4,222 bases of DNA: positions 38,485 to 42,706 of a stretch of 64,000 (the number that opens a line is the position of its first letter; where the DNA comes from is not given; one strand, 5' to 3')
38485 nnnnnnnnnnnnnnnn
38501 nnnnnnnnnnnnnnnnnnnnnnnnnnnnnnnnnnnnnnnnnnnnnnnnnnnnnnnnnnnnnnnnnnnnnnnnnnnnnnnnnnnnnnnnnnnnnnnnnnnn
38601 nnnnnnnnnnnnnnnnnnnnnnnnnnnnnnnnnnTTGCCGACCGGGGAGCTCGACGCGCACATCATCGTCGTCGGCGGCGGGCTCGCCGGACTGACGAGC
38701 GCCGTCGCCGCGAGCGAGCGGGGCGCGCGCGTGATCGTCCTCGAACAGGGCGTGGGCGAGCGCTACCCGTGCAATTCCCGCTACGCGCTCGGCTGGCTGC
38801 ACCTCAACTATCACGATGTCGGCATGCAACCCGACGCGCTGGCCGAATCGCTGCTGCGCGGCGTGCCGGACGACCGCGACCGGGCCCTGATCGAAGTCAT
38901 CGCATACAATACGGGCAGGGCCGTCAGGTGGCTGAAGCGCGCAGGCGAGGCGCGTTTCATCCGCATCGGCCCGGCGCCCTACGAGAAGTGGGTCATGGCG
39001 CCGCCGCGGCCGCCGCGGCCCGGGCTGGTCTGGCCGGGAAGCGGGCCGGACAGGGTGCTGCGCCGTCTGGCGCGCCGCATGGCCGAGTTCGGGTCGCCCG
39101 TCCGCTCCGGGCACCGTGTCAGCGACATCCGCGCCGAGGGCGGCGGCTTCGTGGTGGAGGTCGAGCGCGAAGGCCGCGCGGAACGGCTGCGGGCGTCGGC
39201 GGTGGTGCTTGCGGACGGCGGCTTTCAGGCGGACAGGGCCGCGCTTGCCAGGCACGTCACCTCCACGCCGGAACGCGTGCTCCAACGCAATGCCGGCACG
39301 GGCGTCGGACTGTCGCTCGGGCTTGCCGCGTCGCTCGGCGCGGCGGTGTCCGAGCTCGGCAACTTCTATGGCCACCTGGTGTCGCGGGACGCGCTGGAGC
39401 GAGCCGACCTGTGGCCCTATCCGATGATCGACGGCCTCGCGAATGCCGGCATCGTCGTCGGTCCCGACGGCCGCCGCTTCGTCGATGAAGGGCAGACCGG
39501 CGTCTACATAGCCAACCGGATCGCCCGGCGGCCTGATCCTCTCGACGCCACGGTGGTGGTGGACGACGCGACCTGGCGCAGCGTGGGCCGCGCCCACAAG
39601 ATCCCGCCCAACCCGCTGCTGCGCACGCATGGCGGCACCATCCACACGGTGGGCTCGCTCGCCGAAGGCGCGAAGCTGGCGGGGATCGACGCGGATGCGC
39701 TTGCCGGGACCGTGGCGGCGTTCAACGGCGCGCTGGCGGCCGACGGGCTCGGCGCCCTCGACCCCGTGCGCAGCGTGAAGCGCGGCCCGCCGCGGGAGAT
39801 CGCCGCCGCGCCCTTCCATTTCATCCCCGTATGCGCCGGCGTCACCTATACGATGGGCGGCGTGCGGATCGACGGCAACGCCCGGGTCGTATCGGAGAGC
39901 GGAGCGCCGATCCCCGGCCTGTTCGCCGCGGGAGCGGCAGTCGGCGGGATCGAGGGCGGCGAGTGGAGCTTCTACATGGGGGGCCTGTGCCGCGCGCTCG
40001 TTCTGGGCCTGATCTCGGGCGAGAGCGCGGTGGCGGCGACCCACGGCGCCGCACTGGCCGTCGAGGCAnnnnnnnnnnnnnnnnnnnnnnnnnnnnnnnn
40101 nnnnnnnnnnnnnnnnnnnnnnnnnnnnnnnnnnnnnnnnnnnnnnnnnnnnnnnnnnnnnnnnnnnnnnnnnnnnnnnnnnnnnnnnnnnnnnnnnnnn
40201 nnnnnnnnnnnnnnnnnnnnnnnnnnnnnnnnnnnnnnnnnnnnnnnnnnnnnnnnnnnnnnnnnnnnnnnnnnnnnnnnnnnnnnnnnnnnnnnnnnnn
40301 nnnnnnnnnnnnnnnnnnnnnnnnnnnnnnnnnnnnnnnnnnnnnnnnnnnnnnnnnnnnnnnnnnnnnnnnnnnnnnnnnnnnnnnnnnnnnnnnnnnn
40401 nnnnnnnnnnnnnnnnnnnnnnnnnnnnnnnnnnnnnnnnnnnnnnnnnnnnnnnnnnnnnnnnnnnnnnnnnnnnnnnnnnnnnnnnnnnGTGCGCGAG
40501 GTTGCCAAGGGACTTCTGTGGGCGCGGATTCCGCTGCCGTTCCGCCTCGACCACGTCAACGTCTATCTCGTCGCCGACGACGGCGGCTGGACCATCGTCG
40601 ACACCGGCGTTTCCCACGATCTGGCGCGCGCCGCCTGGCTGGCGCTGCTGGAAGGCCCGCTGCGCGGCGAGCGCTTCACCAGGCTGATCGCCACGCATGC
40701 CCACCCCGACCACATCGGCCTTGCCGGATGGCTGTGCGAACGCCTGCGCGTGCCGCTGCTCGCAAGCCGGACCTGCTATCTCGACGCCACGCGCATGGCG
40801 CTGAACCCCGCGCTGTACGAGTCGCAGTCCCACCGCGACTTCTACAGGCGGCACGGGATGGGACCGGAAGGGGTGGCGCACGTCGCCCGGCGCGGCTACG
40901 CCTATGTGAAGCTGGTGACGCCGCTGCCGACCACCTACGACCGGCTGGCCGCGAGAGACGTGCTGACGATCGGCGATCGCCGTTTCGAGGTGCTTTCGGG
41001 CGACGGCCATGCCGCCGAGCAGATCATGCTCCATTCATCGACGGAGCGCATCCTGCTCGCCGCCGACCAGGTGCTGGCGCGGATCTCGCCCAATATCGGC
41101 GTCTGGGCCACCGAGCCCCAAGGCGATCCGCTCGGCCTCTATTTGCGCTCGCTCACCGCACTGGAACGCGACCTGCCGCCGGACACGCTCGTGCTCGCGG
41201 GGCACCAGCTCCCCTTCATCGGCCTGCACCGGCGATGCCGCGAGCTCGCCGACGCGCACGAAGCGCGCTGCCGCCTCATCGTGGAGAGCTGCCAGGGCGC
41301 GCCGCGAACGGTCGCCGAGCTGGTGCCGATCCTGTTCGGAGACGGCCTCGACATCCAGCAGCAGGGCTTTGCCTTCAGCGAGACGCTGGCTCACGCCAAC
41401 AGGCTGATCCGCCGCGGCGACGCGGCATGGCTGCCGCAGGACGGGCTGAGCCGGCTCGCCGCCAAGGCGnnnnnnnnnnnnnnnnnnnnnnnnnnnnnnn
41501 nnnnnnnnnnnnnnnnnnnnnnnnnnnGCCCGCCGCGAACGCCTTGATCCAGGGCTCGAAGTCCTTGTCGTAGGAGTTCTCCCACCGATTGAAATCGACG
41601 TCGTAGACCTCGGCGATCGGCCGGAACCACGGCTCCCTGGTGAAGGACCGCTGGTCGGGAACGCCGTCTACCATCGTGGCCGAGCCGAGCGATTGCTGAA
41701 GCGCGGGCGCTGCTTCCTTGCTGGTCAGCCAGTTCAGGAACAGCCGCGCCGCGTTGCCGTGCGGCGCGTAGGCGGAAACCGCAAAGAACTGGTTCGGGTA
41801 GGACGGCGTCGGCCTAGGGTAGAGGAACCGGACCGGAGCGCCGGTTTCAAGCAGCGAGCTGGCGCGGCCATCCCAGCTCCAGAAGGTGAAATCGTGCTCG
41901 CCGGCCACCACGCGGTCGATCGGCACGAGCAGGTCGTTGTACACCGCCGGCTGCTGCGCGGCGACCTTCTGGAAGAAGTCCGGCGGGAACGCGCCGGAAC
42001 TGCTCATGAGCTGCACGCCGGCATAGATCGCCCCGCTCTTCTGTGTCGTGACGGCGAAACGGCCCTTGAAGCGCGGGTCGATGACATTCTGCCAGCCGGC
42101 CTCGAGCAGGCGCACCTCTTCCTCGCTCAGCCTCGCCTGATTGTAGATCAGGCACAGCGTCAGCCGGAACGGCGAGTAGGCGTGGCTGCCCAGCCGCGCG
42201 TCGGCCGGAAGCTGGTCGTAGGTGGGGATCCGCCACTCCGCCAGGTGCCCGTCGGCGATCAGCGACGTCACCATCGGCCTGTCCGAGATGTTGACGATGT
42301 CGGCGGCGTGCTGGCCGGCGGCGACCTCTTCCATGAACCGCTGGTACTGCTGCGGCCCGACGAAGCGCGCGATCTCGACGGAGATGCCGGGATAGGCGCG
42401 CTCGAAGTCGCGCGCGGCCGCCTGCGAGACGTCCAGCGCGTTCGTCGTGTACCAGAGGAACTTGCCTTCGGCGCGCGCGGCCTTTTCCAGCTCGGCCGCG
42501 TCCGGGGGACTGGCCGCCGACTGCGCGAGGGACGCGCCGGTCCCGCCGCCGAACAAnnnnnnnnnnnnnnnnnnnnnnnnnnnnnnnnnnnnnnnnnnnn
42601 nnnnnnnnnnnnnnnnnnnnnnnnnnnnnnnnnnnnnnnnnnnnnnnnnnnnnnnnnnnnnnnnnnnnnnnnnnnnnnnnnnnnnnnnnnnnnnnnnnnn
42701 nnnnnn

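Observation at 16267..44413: A 28-kb MarR regulon readable from the DNA: about 7 copies of ATCAG-YATR-CTGAT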

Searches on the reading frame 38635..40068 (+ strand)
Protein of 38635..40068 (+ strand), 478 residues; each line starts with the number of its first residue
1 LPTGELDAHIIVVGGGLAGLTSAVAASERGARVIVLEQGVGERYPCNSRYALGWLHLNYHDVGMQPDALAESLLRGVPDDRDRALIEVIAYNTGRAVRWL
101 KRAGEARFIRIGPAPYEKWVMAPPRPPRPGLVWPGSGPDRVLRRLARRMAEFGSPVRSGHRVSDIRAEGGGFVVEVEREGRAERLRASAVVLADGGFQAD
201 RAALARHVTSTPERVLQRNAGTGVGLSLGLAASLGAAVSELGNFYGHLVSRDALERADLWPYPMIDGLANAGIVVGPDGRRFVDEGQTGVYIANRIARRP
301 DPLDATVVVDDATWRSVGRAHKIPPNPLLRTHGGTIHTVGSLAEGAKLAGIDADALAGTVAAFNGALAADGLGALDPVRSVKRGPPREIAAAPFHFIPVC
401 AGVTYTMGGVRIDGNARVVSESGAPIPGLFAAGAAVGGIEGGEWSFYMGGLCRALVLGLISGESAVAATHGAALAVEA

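Call 7: search_protein_families(library=pfam, proteins=[window:38635-40068:+])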
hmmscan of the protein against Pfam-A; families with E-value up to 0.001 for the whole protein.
window:38635-40068:+ (478 aa): 9 families
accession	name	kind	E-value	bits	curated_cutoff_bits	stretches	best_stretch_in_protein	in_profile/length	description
PF00890.30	FAD_binding_2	-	1.8e-43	149.7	20.4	1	10-441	2-405/414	FAD binding domain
PF01266.30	DAO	-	3e-12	47.2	27.9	1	10-198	2-206/353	FAD dependent oxidoreductase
PF03486.20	HI0933_like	-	1.9e-09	37.8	50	0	9-39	2-32/244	HI0933-like protein Rossmann domain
PF13738.12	Pyr_redox_3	-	2.8e-06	27.2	30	0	11-39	1-30/305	Pyridine nucleotide-disulphide oxidoreductase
PF13450.12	NAD_binding_8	-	3.1e-06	27.8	21.9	1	12-39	1-28/68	NAD(P)-binding Rossmann-like domain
PF07992.20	Pyr_redox_2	-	3.1e-05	24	26.1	0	9-38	2-173/291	Pyridine nucleotide-disulphide oxidoreductase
PF01494.25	FAD_binding_3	-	7.2e-05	22.6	22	0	8-38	2-32/349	FAD binding domain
PF12831.13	FAD_oxidored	-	0.00065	19.5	27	1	10-38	2-30/416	FAD dependent oxidoreductase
PF01134.28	GIDA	-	0.00088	18.9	22.1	1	10-38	2-30/391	Glucose inhibited division protein A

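Call 26: search_protein_families(library=ncbifam, proteins=[window:38635-40068:+], max_evalue=0.00001)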
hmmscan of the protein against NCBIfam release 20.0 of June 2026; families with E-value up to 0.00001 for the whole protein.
window:38635-40068:+ (478 aa): 34 families (the best 25 are shown)
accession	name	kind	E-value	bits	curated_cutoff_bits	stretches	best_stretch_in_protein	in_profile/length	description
NF006130.0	PRK08274.1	equivalog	2.9e-47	161.5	369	1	8-469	6-462/467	FAD-dependent tricarballylate dehydrogenase TcuA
TIGR01813.1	flavo_cyto_c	subfamily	1.5e-35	122.8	285.45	1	10-442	2-424/444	flavocytochrome c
TIGR02485.1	CobZ_N-term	equivalog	1.5e-31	109.6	372.55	1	9-467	3-433/437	FAD-dependent tricarballylate dehydrogenase TcuA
NF004789.0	PRK06134.1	subfamily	4.6e-27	94.8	747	1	165-469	244-571/581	FAD-dependent oxidoreductase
NF005511.0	PRK07121.1-4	equivalog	1.5e-26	93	466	1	177-454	257-526/553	FAD-binding protein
NF005064.0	PRK06481.1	equivalog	7.9e-26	90.8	542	1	9-443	63-478/506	flavocytochrome c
NF009478.0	PRK12844.1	equivalog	4.6e-23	81.3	789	1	151-470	222-553/559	3-ketosteroid-delta-1-dehydrogenase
NF053717.1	VnlPnlRedVprA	equivalog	9e-22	77.5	600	1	388-455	398-466/481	vinyl phenol reductase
NF005510.0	PRK07121.1-3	subfamily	6e-20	71.4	481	1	115-440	157-460/492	FAD-binding protein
NF009477.0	PRK12843.1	equivalog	1.7e-18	66.4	758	1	143-444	225-547/578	FAD-dependent oxidoreductase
NF009476.0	PRK12839.1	equivalog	2.3e-18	65.7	940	1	144-468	219-567/572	FAD-dependent oxidoreductase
NF053677.1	Desat2ChcC2Cyan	equivalog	4.4e-17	61.6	900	1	142-464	206-550/558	4-oxocyclohex-2-ene-1-carboxylate 5-dehydrogenase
NF005882.1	PRK07843.1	equivalog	2.6e-16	59.1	788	1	149-461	212-543/547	3-oxosteroid 1-dehydrogenase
NF005512.0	PRK07121.1-5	subfamily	2.8e-16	59.2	812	1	157-442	200-464/489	FAD-binding protein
NF005509.0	PRK07121.1-2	subfamily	4.1e-16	58.7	630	1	188-469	256-525/527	FAD-binding protein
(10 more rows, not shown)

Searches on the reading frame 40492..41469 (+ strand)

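Call 7: search_protein_families(library=pfam, proteins=[window:40492-41469:+])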
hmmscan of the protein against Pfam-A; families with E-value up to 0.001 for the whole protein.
window:40492-41469:+ (326 aa): 2 families
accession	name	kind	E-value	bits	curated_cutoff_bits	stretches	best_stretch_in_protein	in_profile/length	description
PF00753.33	Lactamase_B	-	8.6e-21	75.2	22.7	1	20-238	4-196/196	Metallo-beta-lactamase superfamily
PF21221.3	B_lactamase-like_C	-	1.8e-13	50.4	27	1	267-310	2-45/46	Metallo-beta-lactamase-like, C-terminal domain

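Call 26: search_protein_families(library=ncbifam, proteins=[window:40492-41469:+], max_evalue=0.00001)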
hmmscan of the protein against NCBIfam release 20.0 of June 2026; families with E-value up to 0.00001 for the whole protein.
window:40492-41469:+ (326 aa): 3 families
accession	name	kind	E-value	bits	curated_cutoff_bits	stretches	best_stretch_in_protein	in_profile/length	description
NF053820.1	MBLfold_Strvi7410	exception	4.2e-17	62.6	525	1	12-316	13-334/343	Strvi_7410 family MBL fold metallo-hydrolase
TIGR04558.1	SoxH_rel_PQQ_1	hypoth_equivalog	2e-07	30.4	300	0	22-75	34-85/285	quinoprotein relay system zinc metallohydrolase 1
TIGR03413.1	GSH_gloB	equivalog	4.8e-07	29.4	200.8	0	145-238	79-164/248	hydroxyacylglutathione hydrolase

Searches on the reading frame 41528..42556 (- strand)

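Call 7: search_protein_families(library=pfam, proteins=[window:41528-42556:-])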
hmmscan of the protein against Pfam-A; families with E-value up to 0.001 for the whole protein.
window:41528-42556:- (343 aa): 4 families
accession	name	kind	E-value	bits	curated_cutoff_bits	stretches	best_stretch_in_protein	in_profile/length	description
PF13416.11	SBP_bac_8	-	1.9e-11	44.7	27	1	46-309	1-275/279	Bacterial extracellular solute-binding protein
PF01547.30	SBP_bac_1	-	1.1e-10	42.4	26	1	45-283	11-306/307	Bacterial extracellular solute-binding protein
PF13531.11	SBP_bac_11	-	2.1e-10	41.2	25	1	45-288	14-223/227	Bacterial extracellular solute-binding protein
PF13343.11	SBP_bac_6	-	2.1e-06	27.8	24.6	1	85-291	4-216/245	Bacterial extracellular solute-binding protein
